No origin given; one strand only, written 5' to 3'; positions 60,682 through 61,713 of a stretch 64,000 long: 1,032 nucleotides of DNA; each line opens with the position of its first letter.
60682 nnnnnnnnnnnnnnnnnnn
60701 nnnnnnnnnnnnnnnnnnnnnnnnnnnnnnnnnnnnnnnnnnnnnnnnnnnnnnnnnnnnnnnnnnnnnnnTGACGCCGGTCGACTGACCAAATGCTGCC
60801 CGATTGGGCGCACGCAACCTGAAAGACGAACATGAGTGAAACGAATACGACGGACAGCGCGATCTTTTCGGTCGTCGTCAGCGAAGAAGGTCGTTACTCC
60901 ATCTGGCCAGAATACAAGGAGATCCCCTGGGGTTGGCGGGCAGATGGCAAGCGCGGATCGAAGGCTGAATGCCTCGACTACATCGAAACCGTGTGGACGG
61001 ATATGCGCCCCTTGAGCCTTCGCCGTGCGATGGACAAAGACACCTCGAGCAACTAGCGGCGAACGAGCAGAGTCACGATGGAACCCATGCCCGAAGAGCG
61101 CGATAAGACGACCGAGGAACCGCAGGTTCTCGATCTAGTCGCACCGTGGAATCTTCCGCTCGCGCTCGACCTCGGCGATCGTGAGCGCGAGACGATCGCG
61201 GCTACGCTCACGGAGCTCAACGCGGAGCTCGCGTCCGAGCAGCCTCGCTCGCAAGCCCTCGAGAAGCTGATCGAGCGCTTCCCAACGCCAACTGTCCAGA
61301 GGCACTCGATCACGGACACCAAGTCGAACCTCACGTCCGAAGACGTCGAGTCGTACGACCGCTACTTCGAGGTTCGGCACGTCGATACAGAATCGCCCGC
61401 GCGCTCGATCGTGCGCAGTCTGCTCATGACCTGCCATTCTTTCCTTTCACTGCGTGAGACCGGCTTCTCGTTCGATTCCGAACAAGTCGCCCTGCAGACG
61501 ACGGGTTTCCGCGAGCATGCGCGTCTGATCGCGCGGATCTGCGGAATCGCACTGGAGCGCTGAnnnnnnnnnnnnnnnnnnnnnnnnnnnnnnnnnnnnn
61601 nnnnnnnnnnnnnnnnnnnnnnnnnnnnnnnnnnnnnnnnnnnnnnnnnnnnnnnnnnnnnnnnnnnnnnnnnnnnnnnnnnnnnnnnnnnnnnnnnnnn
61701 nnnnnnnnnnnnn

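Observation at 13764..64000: Hybrid FAAL-PKS-NRPS assembly line of about 50 kb in two divergent operons, incomplete at the window edge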

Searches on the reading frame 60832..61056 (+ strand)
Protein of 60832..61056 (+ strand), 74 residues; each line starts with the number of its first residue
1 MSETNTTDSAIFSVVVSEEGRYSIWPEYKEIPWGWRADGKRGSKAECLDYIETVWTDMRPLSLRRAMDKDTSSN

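Call 9: search_protein_families(library=pfam, proteins=[window:60832-61056:+], max_evalue=0.001)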
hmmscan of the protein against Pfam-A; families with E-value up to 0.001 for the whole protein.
window:60832-61056:+ (74 aa): 1 family
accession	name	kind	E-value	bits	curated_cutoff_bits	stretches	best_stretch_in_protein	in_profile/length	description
PF03621.18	MbtH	-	7.1e-20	70.6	27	1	1-52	1-52/53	MbtH-like protein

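Call 10: find_encoding_contigs(protein=window:60832-61056:+, flank=10000, max_places=6)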
Protein window:60832-61056:+ (74 aa): 23 contigs read that carry it; 6 places shown.
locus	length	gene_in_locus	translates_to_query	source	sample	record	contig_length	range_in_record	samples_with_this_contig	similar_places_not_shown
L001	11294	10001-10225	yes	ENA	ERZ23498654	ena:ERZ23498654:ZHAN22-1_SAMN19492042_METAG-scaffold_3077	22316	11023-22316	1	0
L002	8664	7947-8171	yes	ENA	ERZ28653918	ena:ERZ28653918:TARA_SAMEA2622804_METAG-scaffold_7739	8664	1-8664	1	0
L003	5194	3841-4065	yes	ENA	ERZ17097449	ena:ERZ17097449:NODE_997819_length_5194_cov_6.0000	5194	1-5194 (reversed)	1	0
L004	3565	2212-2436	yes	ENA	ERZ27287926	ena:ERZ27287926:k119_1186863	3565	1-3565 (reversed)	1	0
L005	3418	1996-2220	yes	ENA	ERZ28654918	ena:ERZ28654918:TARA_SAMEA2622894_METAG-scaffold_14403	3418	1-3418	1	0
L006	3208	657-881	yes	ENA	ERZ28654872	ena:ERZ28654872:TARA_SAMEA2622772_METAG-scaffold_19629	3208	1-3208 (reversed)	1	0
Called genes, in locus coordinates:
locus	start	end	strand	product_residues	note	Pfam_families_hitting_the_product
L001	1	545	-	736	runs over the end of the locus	PF00501:AMP-binding, PF23024:AMP-dom_DIP2-like (weak), PF00550:PP-binding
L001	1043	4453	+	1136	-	PF18563:TubC_N, PF00668:Condensation, PF00501:AMP-binding, PF13193:AMP-binding_C, PF00550:PP-binding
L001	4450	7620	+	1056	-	PF18456:CmlA_N, PF00753:Lactamase_B (weak), PF13483:Lactamase_B_3, PF12706:Lactamase_B_2, PF18563:TubC_N, PF01073:3Beta_HSD, PF01370:Epimerase, PF07993:NAD_binding_4, +1 more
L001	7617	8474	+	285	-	PF13489:Methyltransf_23, PF13649:Methyltransf_25, PF13847:Methyltransf_31, PF08241:Methyltransf_11, PF08242:Methyltransf_12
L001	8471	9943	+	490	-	PF00202:Aminotran_3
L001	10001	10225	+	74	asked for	PF03621:MbtH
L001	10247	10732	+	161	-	PF27188:SfmD_perox (weak)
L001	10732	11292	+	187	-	?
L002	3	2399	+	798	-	?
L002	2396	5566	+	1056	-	PF18456:CmlA_N, PF00753:Lactamase_B (weak), PF13483:Lactamase_B_3, PF12706:Lactamase_B_2, PF18563:TubC_N, PF01073:3Beta_HSD, PF01370:Epimerase, PF07993:NAD_binding_4, +1 more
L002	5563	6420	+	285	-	PF13489:Methyltransf_23, PF13649:Methyltransf_25, PF13847:Methyltransf_31, PF08241:Methyltransf_11, PF08242:Methyltransf_12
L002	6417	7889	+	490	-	PF00202:Aminotran_3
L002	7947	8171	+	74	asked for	PF03621:MbtH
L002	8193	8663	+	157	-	?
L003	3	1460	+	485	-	?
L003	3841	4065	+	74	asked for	PF03621:MbtH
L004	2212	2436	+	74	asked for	PF03621:MbtH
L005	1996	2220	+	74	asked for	PF03621:MbtH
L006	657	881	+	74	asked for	PF03621:MbtH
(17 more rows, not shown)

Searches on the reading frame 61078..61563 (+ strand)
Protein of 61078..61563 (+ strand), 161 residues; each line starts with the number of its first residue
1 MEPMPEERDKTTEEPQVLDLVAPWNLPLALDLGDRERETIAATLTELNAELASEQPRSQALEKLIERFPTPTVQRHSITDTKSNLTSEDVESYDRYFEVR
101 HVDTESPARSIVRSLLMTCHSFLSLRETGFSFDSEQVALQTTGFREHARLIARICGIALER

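Call 9: search_protein_families(library=pfam, proteins=[window:61078-61563:+], max_evalue=0.001)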
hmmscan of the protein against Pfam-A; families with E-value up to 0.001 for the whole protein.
window:61078-61563:+ (161 aa): 0 families

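Call 19: search_protein_families(library=ncbifam, proteins=[window:61078-61563:+], max_evalue=0.01)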
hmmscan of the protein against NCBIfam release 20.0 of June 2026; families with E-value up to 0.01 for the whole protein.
window:61078-61563:+ (161 aa): 0 families

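Call 21: search_protein_families(library=pfam, proteins=[window:61078-61563:+], max_evalue=10)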
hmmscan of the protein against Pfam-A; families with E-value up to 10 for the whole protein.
window:61078-61563:+ (161 aa): 2 families
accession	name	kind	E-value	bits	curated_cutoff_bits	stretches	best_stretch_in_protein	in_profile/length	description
PF02282.21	Herpes_UL42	-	0.059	13.7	27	1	64-123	55-128/154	DNA polymerase processivity factor (UL42)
PF25610.1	HR1_TOCA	-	0.21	12.4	27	1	35-67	13-45/90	TOCA family HR1 domain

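Call 45: search_solved_structures(query=window:61078-61563:+, max_evalue=10, show_alignments=1)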
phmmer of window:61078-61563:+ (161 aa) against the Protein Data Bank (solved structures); distinct sequences matched with E-value up to 10: 1.
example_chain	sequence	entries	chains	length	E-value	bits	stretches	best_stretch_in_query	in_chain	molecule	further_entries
3a52_A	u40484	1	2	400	0.51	13.7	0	94-151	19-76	Cold-active alkaline phosphatase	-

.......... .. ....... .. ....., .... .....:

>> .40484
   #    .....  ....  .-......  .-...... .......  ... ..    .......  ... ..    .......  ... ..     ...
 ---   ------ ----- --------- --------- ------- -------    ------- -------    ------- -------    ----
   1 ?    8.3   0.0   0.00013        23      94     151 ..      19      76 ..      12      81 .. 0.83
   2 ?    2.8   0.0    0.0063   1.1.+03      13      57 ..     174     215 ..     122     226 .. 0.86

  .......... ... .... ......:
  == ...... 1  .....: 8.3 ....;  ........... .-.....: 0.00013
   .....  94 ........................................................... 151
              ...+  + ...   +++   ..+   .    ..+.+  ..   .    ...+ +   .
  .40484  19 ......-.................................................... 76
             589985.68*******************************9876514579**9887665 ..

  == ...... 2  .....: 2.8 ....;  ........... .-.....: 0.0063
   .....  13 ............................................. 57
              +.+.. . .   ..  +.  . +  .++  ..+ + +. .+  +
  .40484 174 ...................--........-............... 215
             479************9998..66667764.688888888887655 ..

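Call 78: search_solved_structures(query=A1, max_evalue=10, show_alignments=1)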
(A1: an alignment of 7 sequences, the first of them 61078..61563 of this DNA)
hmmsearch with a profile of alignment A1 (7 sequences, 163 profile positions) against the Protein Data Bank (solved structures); distinct sequences matched with E-value up to 10: 5.
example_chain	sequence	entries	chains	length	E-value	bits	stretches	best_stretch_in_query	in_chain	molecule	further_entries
3viq_B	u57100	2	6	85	0.13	15.4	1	26-97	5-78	Mating-type switching protein swi5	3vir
5zwn_S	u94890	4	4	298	0.42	13.8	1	36-93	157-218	U1 small nuclear ribonucleoprotein A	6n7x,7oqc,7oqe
6n7p_C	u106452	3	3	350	0.59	13.3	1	36-93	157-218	U1 small nuclear ribonucleoprotein A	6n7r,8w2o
1m5z_A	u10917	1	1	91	0.59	13.3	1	93-127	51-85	AMPA receptor interacting protein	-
9s9j_A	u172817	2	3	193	0.94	12.7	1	26-67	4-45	Cell division protein CdvB, Vps2 like protein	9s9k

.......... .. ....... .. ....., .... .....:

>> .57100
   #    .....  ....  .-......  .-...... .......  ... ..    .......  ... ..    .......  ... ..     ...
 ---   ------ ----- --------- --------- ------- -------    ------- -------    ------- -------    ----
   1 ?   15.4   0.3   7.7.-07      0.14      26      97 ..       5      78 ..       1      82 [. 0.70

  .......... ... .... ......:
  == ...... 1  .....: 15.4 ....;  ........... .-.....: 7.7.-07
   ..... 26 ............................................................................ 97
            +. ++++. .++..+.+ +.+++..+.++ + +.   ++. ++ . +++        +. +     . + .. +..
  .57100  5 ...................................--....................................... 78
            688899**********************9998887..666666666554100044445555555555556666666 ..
